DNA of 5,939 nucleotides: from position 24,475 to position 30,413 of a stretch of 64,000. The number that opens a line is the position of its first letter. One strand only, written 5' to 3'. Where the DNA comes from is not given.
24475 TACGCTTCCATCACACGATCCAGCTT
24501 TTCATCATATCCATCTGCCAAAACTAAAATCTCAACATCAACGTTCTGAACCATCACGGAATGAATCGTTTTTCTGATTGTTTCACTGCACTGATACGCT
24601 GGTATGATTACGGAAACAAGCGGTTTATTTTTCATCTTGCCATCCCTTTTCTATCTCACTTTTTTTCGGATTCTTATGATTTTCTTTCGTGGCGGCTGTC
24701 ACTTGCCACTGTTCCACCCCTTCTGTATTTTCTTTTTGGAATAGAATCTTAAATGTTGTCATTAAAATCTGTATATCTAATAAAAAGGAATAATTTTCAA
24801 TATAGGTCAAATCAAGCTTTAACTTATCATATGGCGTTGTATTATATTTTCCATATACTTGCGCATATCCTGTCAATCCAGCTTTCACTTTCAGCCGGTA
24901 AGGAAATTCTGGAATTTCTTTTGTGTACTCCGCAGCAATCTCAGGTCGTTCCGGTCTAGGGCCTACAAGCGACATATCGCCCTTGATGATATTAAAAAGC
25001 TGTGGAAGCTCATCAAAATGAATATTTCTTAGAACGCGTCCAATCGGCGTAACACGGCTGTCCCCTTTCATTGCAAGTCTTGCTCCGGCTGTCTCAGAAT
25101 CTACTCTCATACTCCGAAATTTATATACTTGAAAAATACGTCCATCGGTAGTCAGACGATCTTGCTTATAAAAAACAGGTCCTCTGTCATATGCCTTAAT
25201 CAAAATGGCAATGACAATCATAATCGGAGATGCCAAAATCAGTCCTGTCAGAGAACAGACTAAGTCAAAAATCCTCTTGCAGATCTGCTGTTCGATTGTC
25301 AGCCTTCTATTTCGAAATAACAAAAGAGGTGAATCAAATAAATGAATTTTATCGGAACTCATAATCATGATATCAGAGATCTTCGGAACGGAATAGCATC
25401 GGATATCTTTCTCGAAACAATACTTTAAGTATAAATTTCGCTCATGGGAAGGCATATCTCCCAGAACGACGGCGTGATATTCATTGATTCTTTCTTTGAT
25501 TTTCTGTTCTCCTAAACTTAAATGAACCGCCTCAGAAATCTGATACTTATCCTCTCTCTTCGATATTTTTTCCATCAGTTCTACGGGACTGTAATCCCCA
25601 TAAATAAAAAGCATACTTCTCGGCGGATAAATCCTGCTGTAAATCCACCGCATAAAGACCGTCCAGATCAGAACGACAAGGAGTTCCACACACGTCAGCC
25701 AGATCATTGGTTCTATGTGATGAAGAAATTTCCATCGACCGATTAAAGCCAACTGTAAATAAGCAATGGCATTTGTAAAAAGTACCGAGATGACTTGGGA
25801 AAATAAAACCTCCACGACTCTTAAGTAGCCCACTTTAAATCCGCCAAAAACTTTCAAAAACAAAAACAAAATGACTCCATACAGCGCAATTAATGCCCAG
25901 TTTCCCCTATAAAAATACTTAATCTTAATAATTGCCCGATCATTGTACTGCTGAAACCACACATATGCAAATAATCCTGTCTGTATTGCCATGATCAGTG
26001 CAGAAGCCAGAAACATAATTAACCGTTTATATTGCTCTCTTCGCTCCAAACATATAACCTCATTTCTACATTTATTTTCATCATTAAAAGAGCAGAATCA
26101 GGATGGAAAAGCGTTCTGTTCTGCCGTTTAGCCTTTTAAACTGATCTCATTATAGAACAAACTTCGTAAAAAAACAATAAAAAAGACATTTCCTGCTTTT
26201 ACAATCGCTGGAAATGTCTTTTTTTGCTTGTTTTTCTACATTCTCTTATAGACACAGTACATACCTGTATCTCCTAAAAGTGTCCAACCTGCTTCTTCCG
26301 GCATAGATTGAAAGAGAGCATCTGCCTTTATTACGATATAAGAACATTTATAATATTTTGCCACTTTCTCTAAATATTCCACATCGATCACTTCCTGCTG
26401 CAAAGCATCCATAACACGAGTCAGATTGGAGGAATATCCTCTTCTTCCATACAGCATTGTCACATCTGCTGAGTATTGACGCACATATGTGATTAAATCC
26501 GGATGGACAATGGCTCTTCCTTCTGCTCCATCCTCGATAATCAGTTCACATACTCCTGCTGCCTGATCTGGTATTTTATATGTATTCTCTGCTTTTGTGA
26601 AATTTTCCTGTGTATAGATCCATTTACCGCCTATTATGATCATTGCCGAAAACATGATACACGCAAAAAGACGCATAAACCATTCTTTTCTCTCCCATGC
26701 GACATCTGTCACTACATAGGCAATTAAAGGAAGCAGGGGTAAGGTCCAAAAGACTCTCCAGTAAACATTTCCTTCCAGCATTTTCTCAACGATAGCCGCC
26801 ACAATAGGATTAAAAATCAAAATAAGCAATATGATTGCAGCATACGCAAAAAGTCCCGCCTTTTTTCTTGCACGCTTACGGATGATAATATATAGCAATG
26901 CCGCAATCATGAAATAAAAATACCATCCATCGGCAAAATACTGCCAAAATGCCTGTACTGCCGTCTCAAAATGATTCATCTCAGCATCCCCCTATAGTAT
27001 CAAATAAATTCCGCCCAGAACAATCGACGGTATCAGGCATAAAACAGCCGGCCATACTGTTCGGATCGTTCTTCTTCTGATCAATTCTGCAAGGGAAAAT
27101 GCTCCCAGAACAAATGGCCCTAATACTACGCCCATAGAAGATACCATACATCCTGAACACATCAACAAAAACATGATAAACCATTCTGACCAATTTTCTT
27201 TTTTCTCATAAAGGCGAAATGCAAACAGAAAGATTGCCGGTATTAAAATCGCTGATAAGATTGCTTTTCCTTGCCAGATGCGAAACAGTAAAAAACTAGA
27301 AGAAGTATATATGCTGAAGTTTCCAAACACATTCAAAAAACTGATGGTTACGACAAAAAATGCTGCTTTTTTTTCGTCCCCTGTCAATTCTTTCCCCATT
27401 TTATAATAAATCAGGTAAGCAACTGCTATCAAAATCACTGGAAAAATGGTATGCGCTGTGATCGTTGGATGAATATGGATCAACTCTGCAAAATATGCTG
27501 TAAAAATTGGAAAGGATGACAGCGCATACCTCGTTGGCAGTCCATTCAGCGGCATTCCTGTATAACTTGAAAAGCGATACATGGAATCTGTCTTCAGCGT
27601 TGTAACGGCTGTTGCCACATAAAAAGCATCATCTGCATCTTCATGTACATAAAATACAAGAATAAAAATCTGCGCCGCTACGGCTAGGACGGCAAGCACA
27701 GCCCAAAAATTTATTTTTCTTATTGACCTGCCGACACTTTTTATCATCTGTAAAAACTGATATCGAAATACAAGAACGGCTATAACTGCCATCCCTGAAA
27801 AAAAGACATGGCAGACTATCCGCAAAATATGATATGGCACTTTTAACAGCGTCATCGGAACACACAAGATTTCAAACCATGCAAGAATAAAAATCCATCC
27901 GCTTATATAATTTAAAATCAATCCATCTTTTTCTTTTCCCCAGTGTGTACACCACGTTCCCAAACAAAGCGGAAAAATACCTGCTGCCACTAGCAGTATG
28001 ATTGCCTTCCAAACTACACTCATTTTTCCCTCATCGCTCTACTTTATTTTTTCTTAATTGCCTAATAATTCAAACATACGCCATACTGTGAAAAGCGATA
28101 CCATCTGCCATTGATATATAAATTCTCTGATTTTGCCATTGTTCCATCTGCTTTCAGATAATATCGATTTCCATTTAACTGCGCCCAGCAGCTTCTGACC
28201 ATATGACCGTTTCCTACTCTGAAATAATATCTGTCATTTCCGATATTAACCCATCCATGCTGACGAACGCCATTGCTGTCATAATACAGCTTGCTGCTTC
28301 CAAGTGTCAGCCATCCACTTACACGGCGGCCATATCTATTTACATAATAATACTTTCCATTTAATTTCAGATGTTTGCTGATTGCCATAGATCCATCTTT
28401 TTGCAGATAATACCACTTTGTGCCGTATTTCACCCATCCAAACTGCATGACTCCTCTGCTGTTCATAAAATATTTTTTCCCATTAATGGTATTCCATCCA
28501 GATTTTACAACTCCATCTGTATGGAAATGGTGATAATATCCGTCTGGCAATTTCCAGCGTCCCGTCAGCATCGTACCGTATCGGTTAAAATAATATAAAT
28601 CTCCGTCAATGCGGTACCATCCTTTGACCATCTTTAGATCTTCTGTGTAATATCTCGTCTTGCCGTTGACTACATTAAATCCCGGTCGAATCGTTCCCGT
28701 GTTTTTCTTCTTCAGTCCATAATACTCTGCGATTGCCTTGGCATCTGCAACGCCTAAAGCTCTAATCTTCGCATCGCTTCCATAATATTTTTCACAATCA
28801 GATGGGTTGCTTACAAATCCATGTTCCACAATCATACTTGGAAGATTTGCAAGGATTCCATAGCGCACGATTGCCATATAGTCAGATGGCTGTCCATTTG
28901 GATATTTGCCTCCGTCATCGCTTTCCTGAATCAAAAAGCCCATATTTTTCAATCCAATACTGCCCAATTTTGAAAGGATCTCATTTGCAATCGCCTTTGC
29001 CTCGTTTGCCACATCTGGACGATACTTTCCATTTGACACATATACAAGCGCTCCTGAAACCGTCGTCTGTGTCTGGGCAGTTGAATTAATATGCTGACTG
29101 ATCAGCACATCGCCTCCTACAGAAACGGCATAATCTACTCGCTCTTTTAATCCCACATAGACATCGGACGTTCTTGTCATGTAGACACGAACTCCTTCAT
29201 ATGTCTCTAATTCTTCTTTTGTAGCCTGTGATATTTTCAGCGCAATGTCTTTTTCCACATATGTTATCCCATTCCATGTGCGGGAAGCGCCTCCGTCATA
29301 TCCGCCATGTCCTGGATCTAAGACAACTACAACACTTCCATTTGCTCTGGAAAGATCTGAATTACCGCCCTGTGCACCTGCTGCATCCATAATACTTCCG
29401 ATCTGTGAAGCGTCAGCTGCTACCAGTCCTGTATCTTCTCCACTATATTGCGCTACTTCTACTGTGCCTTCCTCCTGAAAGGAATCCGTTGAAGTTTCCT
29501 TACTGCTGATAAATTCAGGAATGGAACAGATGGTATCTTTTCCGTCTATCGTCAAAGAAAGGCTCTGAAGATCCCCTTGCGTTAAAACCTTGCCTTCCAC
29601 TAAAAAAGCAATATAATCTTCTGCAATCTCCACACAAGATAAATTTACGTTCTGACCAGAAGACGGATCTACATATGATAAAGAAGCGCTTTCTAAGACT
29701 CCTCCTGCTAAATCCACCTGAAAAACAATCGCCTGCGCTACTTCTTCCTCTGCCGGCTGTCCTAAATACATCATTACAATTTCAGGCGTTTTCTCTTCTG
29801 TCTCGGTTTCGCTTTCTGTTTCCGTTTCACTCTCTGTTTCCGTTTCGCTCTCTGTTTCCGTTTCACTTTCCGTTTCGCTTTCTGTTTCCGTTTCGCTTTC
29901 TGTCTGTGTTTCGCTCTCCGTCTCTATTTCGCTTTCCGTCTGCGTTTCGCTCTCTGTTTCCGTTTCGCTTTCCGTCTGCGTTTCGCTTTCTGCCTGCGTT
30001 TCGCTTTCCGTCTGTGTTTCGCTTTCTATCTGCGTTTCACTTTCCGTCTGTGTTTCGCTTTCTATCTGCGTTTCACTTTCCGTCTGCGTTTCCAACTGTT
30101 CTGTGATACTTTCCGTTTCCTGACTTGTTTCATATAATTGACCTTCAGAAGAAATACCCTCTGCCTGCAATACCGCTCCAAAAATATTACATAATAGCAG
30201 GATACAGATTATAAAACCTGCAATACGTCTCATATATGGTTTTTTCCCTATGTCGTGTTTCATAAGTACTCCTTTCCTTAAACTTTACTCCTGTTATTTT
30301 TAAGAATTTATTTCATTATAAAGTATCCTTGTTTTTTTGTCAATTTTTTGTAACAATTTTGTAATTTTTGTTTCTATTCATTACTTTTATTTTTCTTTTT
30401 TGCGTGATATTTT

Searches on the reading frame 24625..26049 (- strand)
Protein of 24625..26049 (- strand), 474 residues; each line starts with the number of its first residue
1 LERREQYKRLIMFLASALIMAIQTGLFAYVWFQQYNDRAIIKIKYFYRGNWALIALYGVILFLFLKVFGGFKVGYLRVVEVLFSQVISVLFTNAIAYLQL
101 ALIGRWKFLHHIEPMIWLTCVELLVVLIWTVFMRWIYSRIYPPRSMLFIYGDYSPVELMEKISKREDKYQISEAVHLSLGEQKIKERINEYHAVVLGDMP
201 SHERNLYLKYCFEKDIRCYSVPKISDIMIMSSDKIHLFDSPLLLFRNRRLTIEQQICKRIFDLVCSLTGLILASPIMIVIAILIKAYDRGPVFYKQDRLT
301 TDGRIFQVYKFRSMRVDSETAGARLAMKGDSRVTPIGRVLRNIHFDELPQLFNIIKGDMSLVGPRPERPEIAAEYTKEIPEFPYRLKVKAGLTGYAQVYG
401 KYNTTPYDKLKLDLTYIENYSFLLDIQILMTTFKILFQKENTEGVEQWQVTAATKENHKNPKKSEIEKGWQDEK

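Call 16: search_protein_families(library=pfam, proteins=[window:24625-26049:-], max_evalue=0.00001)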
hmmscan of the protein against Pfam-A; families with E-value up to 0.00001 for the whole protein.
window:24625-26049:- (474 aa): 1 family
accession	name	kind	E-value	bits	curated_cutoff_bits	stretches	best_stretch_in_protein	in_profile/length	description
PF02397.22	Bac_transf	-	4.2e-67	225.6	27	1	258-437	1-178/179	Bacterial sugar transferase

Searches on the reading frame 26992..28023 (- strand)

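Call 60: search_protein_families(library=pfam, proteins=[window:26992-28023:-], max_evalue=0.00001)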
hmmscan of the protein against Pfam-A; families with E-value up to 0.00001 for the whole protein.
window:26992-28023:- (343 aa): 1 family
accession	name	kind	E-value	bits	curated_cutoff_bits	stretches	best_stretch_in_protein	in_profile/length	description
PF19554.4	DUF6077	-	1.3e-104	350.2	27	1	4-343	2-353/354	Family of unknown function (DUF6077)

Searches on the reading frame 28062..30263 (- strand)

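Call 60: search_protein_families(library=pfam, proteins=[window:28062-30263:-], max_evalue=0.00001)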
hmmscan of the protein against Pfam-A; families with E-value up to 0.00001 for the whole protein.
window:28062-30263:- (733 aa): 4 families
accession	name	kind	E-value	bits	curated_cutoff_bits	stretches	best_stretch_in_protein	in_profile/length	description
PF01520.23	Amidase_3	-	1e-30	107.5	27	1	313-512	1-173/174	N-acetylmuramoyl-L-alanine amidase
PF19127.6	Choline_bind_3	-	1.5e-26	92.5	27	3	588-630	2-46/47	Choline-binding repeat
PF01473.26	Choline_bind_1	-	3.2e-13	49.7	20.5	0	609-626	2-19/19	Putative cell wall binding repeat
PF19085.6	Choline_bind_2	-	1.3e-06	28.9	27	0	688-722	2-31/38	Choline-binding repeat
